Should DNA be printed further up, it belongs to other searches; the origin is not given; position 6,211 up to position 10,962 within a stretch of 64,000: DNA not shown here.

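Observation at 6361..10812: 61-CxxCH, 1483-aa single-polypeptide poly-c7-like cytochrome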

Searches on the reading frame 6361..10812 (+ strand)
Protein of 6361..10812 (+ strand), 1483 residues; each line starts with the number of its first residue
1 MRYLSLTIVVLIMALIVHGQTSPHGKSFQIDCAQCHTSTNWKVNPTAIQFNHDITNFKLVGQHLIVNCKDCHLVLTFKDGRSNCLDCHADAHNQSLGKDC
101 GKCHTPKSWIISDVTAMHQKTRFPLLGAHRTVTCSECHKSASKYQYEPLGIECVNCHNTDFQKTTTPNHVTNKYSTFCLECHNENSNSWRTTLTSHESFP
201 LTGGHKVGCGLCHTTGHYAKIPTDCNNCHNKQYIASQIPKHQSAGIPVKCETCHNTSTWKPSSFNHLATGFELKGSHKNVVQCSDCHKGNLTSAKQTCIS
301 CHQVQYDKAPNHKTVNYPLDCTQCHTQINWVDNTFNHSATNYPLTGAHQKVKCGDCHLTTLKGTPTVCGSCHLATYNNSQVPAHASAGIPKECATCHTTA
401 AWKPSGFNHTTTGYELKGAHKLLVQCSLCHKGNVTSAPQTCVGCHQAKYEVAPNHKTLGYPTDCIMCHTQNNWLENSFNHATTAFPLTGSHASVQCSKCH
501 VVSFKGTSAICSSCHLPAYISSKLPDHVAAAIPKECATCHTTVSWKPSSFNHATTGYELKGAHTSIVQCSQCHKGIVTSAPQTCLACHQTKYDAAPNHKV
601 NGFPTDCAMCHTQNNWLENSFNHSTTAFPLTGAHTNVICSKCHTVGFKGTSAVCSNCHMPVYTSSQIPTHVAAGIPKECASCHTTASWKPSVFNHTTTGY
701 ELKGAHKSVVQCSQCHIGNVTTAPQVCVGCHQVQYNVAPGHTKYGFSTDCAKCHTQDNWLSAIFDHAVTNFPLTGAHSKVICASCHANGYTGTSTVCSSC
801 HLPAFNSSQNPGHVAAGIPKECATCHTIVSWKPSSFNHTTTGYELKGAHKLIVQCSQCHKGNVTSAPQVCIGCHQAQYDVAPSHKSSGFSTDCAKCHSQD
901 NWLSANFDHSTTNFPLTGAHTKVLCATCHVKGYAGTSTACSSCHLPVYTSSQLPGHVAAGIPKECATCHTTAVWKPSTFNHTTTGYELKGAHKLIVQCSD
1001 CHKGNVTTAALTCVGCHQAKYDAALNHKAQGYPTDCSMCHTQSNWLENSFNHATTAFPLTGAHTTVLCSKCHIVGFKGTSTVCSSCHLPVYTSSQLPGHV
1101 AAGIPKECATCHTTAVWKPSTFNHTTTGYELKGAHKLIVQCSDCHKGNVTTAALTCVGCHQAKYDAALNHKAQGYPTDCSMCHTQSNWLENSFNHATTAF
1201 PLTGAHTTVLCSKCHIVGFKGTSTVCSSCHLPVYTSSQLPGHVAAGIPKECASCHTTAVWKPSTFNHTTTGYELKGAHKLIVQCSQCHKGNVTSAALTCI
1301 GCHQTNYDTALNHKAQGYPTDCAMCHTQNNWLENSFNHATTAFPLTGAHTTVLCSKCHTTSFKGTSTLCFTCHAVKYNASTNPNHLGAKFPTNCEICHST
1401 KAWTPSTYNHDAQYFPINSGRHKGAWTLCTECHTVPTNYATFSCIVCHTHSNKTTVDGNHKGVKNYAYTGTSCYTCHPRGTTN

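Call 5: search_protein_families(library=pfam, proteins=[window:6361-10812:+], max_evalue=0.01)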
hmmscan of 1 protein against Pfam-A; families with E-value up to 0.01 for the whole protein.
window:6361-10812:+ (1483 aa): 7 families
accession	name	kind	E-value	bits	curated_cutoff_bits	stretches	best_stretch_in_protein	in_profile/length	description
PF14522.11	Cytochrome_C7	-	3.4e-53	177.8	24.8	7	317-372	12-66/67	Cytochrome c7 and related cytochrome c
PF14537.11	Cytochrom_c3_2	-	1.4e-46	157.3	25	8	222-303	6-79/79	Cytochrome c3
PF02085.21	Cytochrom_CIII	-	4e-24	85.3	22.9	0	347-403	27-88/101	Class III cytochrome C family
PF22113.1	Mtrc-MtrF_II-IV_dom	-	8.5e-18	64.9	30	0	1298-1480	8-166/176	Outer membrane cytochrome MtrC/MtrF-like, domains II/IV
PF23249.1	KH_PARP14_3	-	5.4e-05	23.3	28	0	1040-1074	21-55/61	PARP14, third type I KH domain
PF25028.1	FnI_RECK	-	0.00088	20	30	1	16-36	7-27/40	RECK, fibronectin type I module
PF16829.10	ATR13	-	0.0042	17.8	25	0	697-724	26-53/101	Avirulence protein ATR13, RxLR effector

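Call 6: search_protein_families(library=ncbifam, proteins=[window:6361-10812:+], max_evalue=0.01)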
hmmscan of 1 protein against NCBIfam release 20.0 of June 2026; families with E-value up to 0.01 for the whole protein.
window:6361-10812:+ (1483 aa): 3 families
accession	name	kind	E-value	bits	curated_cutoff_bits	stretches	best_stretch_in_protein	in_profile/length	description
TIGR03508.1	decahem_SO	subfamily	3.2e-09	36.6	192.2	1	67-215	4-152/258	DmsE family decaheme c-type cytochrome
TIGR04257.1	nanowire_3heme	domain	0.00011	22.3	40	0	316-372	21-74/75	c(7)-type cytochrome triheme domain-containing protein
TIGR01905.1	paired_CXXCH_1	subfamily_domain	0.0053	16.7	25.2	1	152-185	8-39/41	doubled CXXCH domain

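Call 11: list_cluster_members(proteins=[window:6361-10812:+, window:15099-18689:+, window:13501-15123:+, window:18815-20425:+, window:11205-12155:+, window:12143-13495:+])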
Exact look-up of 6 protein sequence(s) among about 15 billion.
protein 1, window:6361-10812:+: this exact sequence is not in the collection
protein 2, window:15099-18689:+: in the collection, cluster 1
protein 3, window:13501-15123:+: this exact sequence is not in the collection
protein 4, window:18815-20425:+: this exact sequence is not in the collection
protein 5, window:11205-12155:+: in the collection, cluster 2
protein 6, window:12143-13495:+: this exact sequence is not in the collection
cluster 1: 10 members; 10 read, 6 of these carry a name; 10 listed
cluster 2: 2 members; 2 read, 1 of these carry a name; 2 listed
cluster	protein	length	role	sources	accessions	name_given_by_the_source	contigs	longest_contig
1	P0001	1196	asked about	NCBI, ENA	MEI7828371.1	MAG: hypothetical protein WCI31_01305 [Prolixibacteraceae bacterium]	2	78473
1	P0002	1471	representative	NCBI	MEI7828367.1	MAG: hypothetical protein WCI31_01285 [Prolixibacteraceae bacterium]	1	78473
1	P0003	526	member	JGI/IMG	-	uncharacterized paraquat-inducible protein A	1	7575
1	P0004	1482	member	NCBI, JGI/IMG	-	hypothetical protein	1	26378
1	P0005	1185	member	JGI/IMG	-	predicted CXXCH cytochrome family protein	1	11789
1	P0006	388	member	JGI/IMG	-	hypothetical protein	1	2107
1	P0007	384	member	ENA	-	-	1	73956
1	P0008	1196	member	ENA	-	-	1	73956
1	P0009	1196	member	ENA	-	-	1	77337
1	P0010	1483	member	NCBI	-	-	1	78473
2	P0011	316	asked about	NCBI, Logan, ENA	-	-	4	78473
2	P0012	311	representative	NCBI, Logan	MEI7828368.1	MAG: hypothetical protein WCI31_01290 [Prolixibacteraceae bacterium]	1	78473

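Call 15: search_solved_structures(query=window:6361-10812:+, max_evalue=0.01, show_alignments=3)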
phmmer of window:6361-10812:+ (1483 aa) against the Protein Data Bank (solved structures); distinct sequences matched with E-value up to 0.01: 0.

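Call 16: find_encoding_contigs(protein=P0004, flank=10000, max_places=4)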
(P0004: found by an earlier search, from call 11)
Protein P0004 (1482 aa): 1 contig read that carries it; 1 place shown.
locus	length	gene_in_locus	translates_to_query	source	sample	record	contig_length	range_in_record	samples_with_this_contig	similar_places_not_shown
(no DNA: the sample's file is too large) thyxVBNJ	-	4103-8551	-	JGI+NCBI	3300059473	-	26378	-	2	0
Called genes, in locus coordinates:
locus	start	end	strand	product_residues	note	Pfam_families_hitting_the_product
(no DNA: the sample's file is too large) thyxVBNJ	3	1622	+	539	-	?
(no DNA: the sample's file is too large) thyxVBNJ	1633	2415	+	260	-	PF06966:DUF1295, PF02544:Steroid_dh, PF04191:PEMT (weak)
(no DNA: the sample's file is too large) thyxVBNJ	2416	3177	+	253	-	PF00578:AhpC-TSA, PF08534:Redoxin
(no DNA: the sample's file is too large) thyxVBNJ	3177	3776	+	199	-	PF02660:G3P_acyltransf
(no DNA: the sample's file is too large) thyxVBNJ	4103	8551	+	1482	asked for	PF02085:Cytochrom_CIII (faint), PF14522:Cytochrome_C7 (faint), PF14537:Cytochrom_c3_2 (faint), PF22113:Mtrc-MtrF_II-IV_dom (faint), PF17763:Asparaginase_C (faint)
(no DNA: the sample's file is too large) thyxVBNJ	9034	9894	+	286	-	-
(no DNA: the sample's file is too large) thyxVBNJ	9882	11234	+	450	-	PF03486:HI0933_like (faint), PF12838:Fer4_7 (faint), PF12797:Fer4_2 (faint), PF13237:Fer4_10, PF14697:Fer4_21 (weak), PF07992:Pyr_redox_2, PF13738:Pyr_redox_3, PF00070:Pyr_redox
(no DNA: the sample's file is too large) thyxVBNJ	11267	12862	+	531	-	PF02085:Cytochrom_CIII (faint), PF14522:Cytochrome_C7 (faint), PF14537:Cytochrom_c3_2 (faint), PF22113:Mtrc-MtrF_II-IV_dom (faint)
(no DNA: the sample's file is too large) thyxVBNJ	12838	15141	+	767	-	PF02085:Cytochrom_CIII (faint), PF14522:Cytochrome_C7 (faint), PF14537:Cytochrom_c3_2 (faint), PF22113:Mtrc-MtrF_II-IV_dom (faint)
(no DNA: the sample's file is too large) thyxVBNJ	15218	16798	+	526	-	-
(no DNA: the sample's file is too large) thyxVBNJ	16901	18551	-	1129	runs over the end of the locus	PF00873:ACR_tran, PF03176:MMPL (weak)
